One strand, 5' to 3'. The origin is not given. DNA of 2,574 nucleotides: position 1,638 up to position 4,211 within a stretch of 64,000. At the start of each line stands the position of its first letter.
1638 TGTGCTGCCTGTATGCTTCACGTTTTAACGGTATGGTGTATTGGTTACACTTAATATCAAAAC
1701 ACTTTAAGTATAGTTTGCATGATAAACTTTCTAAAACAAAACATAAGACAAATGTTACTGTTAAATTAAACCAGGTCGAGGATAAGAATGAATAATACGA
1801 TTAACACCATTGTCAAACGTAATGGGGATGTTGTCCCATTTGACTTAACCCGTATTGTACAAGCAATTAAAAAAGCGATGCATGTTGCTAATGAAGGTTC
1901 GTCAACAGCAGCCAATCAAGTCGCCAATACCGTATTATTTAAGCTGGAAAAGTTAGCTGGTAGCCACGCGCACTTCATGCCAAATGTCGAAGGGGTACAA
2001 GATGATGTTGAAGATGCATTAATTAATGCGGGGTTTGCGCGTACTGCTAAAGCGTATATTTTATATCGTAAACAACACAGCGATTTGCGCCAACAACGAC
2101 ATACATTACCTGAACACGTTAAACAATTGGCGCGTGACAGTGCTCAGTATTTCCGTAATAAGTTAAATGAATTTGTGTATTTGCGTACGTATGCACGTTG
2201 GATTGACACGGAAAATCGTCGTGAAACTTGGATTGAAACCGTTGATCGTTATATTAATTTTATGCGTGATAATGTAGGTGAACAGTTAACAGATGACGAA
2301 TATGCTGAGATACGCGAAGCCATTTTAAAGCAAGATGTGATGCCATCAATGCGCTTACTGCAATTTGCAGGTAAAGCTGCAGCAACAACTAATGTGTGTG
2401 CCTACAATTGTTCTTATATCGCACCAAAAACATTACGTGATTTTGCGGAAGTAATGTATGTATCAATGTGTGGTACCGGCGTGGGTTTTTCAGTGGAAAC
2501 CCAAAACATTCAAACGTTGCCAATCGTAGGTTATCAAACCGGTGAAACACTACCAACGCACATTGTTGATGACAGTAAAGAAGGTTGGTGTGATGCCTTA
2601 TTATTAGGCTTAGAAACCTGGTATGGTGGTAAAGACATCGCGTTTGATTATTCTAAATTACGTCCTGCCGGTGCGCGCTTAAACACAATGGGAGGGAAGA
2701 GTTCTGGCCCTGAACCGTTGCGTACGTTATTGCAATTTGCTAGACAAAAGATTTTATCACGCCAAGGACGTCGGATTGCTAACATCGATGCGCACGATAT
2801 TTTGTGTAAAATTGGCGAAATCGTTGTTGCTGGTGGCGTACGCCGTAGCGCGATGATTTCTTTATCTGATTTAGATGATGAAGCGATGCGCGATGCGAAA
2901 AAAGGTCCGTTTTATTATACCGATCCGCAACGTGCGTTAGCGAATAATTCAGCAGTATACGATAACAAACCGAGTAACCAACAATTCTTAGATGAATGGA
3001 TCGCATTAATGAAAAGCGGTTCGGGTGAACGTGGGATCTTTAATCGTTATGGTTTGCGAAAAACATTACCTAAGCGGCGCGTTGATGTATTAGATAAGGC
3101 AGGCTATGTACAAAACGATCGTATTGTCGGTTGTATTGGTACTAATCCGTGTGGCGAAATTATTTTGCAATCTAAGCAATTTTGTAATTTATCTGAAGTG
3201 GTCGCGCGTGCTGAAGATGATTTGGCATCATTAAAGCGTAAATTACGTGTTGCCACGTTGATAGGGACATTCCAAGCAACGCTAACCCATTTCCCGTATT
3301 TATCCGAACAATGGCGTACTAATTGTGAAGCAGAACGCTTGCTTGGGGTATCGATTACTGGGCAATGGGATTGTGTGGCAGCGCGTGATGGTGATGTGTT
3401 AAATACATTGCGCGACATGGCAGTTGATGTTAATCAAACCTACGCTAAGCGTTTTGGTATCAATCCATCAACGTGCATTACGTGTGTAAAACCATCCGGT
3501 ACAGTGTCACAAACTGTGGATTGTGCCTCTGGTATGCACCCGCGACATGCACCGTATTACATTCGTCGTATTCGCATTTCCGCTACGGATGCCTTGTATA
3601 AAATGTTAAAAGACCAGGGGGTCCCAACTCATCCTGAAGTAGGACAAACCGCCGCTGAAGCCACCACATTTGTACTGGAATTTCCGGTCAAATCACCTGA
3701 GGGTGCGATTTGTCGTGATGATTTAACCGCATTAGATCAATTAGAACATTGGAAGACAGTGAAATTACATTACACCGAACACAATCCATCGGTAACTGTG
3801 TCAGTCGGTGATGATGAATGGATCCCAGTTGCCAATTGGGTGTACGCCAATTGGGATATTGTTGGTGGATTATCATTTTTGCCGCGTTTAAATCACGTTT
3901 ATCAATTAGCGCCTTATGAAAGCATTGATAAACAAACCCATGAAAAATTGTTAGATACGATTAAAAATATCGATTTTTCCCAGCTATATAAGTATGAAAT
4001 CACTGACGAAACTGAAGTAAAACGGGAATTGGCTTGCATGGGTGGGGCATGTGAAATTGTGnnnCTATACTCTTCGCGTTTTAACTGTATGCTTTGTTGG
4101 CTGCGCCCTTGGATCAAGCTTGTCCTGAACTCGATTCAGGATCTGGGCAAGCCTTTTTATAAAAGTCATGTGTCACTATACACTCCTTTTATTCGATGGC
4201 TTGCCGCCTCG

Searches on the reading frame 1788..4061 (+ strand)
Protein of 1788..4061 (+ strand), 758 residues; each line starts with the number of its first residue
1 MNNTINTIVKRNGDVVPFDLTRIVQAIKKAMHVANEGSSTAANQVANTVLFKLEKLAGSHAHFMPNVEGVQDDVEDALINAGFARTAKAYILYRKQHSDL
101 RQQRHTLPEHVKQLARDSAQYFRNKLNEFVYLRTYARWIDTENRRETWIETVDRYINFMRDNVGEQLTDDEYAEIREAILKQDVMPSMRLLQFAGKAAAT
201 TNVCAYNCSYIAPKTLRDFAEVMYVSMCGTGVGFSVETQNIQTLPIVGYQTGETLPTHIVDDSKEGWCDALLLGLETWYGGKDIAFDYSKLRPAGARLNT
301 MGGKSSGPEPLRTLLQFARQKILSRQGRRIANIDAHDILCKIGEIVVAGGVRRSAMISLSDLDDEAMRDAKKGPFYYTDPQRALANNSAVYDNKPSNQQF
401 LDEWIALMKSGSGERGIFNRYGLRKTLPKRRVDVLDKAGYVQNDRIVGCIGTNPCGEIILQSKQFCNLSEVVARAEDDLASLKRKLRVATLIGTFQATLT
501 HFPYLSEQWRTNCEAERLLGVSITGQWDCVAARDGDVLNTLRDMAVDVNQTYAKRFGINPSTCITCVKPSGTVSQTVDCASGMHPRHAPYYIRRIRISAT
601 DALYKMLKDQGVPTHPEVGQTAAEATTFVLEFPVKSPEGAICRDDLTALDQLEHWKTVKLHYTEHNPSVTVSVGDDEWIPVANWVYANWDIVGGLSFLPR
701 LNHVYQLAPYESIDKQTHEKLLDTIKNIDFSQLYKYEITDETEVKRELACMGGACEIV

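Call 61: search_protein_families(library=ncbifam, proteins=[window:1788-4061:+], max_evalue=0.00001)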
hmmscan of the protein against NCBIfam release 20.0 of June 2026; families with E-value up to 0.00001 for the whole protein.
window:1788-4061:+ (758 aa): 11 families
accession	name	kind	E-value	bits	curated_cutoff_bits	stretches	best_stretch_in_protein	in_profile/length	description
TIGR02505.1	RTPR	equivalog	4.1e-86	289.7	340.05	2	260-757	180-723/724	ribonucleoside-triphosphate reductase, adenosylcobalamin-dependent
NF005010.0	PRK06406.1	subfamily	2.4e-21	75.7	1125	1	4-107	3-105/771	vitamin B12-dependent ribonucleotide reductase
NF006207.0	PRK08332.1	equivalog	5e-17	60.5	2400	1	5-107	3-102/1684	vitamin B12-dependent ribonucleotide reductase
NF005497.0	PRK07111.1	equivalog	5.7e-17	61.3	764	1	5-118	2-112/746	anaerobic ribonucleoside triphosphate reductase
NF006126.0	PRK08270.1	equivalog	1.3e-16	60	548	1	6-110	3-101/684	ribonucleoside triphosphate reductase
TIGR02504.1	NrdJ_Z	equivalog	6.4e-14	51.4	399.95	0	267-333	94-160/606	adenosylcobalamin-dependent ribonucleoside-diphosphate reductase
NF009028.0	PRK12364.1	equivalog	3.4e-13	48.5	1377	1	8-113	3-107/842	ribonucleoside-diphosphate reductase subunit alpha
NF005544.0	PRK07207.1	equivalog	4.8e-13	47.8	965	1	6-106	34-139/965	ribonucleoside-diphosphate reductase subunit alpha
NF006732.0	PRK09263.1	equivalog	9.1e-12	44.2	657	1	7-118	4-109/712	anaerobic ribonucleoside-triphosphate reductase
NF009029.0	PRK12365.1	equivalog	5.7e-09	34.5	1350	1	7-117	119-234/1046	ribonucleoside-diphosphate reductase subunit alpha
NF006417.0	PRK08665.1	equivalog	2.4e-07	29.4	961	0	263-333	105-175/759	vitamin B12-dependent ribonucleotide reductase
